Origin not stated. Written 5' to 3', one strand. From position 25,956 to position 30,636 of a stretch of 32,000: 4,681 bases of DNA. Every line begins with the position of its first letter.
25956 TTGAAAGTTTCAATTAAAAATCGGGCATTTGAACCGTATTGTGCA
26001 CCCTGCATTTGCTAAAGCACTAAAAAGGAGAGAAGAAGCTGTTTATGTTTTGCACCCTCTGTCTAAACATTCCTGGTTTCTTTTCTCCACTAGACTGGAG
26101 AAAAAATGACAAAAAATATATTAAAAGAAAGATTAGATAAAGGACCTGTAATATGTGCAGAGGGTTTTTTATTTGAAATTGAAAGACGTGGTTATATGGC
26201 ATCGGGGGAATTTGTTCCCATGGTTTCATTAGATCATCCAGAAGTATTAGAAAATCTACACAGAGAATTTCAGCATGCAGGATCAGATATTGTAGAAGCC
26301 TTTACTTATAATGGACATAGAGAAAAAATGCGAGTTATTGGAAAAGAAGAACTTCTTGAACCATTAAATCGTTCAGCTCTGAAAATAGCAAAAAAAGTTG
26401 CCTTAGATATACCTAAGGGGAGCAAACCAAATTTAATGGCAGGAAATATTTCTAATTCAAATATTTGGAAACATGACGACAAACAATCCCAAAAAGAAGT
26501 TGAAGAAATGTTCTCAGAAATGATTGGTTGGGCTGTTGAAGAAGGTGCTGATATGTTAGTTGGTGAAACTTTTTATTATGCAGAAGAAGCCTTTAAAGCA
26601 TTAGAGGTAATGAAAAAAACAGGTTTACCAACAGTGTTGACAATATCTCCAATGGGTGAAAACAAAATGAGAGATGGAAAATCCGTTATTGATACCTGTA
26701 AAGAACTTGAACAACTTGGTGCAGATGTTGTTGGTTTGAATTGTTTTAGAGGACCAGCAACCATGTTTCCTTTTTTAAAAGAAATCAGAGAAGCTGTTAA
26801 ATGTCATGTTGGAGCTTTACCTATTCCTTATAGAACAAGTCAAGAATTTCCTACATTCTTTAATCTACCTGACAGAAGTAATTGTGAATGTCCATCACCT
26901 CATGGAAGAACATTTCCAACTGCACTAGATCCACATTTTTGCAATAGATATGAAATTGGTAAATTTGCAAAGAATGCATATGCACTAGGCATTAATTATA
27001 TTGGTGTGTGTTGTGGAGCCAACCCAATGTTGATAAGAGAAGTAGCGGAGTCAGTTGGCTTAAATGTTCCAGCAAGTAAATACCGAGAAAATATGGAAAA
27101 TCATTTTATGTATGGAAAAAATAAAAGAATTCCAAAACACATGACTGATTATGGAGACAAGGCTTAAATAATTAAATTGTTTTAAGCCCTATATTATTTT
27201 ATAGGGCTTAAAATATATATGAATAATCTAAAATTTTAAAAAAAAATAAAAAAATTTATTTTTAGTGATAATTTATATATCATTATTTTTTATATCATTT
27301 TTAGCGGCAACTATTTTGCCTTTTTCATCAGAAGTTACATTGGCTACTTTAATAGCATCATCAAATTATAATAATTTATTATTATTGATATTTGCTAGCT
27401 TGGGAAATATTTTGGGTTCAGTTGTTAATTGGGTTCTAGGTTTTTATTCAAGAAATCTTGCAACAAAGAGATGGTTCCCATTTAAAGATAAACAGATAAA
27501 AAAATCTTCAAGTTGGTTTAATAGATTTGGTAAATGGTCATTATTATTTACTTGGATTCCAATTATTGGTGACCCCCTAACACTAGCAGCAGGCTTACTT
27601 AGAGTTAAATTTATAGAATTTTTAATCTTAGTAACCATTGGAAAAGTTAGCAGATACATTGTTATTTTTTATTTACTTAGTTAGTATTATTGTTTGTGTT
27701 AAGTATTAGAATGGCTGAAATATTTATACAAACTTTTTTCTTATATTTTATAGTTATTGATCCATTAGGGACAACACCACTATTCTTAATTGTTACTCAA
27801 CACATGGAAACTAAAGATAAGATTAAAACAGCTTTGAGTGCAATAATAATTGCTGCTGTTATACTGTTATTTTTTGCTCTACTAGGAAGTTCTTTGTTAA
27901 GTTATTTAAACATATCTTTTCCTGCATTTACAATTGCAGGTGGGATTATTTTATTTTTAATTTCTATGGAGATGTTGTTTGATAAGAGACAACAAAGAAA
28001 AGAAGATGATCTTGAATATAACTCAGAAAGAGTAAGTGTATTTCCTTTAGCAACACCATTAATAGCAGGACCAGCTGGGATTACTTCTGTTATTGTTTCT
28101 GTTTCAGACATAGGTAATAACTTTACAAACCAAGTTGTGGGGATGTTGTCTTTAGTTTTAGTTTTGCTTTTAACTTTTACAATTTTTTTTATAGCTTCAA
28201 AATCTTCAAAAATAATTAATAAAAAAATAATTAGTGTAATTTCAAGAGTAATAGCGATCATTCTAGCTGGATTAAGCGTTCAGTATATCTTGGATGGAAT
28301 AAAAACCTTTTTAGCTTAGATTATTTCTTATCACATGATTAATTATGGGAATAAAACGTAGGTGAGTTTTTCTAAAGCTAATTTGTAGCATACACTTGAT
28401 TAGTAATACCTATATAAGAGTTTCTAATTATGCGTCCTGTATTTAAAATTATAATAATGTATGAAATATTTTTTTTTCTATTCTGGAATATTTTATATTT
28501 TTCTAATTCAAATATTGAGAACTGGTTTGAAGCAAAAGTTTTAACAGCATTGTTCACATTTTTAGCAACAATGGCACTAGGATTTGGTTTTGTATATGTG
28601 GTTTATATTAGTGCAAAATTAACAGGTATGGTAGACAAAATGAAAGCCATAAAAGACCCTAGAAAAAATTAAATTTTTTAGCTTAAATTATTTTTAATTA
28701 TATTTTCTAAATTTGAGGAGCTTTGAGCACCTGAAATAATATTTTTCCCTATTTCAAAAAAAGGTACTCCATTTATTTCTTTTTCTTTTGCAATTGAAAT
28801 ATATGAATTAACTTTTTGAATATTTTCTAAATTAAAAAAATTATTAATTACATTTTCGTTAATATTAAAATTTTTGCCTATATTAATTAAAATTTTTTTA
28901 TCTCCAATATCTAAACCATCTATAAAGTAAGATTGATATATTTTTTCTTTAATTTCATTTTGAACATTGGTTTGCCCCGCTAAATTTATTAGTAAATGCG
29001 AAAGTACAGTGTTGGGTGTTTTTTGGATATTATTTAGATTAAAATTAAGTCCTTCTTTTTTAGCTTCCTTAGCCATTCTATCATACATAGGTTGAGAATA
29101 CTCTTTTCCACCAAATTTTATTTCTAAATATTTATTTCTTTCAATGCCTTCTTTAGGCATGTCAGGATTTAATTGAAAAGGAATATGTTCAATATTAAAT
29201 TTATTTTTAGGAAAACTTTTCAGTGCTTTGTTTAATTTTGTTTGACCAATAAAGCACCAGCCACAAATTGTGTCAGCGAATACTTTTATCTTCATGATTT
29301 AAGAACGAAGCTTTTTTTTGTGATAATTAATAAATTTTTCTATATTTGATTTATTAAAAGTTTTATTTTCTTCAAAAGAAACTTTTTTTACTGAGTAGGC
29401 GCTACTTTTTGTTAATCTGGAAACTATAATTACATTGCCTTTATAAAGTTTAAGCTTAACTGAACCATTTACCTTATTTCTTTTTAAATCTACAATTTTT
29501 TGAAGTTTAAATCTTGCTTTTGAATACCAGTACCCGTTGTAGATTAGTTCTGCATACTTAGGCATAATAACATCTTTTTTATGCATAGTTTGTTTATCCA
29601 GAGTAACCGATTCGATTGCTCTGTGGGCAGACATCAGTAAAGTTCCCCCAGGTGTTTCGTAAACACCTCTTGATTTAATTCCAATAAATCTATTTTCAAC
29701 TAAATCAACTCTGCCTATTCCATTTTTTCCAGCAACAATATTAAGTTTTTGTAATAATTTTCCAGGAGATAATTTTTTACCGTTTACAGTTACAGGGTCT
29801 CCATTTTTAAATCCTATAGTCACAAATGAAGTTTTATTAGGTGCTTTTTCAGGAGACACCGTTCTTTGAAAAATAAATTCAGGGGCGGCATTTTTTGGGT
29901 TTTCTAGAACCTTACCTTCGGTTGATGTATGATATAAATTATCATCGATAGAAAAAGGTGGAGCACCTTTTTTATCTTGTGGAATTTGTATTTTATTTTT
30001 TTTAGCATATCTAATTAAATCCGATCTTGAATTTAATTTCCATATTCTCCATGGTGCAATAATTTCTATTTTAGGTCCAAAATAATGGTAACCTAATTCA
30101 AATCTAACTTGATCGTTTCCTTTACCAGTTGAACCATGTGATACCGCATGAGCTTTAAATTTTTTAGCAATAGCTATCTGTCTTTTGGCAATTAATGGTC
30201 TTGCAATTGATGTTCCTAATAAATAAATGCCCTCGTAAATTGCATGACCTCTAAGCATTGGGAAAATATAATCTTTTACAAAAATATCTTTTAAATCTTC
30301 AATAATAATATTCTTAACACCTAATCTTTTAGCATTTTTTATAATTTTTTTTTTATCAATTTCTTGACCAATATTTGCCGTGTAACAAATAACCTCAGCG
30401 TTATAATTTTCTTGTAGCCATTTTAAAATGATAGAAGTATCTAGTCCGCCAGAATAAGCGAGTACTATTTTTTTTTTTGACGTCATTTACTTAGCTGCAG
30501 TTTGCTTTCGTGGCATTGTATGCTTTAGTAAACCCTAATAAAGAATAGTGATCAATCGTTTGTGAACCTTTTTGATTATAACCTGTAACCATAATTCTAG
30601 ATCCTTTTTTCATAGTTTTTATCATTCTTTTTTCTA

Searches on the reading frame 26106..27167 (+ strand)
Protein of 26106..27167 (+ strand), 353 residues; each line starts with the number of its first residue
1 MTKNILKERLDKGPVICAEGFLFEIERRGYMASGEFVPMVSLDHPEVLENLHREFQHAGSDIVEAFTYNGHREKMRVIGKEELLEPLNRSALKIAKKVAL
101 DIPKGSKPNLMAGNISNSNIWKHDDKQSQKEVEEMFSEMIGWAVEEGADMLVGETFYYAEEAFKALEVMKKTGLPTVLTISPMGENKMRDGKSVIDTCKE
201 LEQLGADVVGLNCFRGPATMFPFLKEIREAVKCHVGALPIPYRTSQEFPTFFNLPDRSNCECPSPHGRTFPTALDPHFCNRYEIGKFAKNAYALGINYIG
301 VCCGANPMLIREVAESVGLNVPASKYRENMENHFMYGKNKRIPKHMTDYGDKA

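Call 65: search_protein_families(library=pfam, proteins=[window:26106-27167:+], max_evalue=0.001)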
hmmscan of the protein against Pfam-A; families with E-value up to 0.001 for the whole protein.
window:26106-27167:+ (353 aa): 1 family
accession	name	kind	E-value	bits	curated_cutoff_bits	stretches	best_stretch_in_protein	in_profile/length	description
PF02574.22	S-methyl_trans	-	7.5e-37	128.2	22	1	40-316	27-282/283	Homocysteine S-methyltransferase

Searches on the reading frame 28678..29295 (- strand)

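Call 65: search_protein_families(library=pfam, proteins=[window:28678-29295:-], max_evalue=0.001)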
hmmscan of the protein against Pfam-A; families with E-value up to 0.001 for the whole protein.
window:28678-29295:- (205 aa): 1 family
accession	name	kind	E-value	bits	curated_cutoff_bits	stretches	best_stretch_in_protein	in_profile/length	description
PF01323.26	DSBA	-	1.2e-27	97.4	25.6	1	3-200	2-190/191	DSBA-like thioredoxin domain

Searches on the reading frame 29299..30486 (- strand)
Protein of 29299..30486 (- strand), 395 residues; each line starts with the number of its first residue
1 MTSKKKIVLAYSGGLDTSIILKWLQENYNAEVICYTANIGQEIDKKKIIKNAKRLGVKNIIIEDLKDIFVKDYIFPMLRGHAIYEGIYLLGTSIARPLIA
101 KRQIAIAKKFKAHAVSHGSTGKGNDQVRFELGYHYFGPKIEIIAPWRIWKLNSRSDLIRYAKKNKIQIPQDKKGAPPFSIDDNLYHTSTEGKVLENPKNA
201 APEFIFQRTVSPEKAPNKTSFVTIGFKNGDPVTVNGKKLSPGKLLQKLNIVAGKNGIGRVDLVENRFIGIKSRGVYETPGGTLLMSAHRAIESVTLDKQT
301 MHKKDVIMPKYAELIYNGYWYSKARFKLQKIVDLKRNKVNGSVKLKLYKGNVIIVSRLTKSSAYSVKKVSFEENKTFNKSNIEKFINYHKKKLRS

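Call 65: search_protein_families(library=pfam, proteins=[window:29299-30486:-], max_evalue=0.001)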
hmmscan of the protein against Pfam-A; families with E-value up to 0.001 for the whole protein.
window:29299-30486:- (395 aa): 2 families
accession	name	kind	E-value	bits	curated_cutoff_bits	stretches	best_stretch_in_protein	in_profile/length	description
PF20979.2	Arginosuc_syn_C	-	2.9e-72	243.2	27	1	178-390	1-213/219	Arginosuccinate synthase C-terminal domain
PF00764.25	Arginosuc_synth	-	3.4e-58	196.7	27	1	6-166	1-161/162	Arginosuccinate synthase N-terminal HUP domain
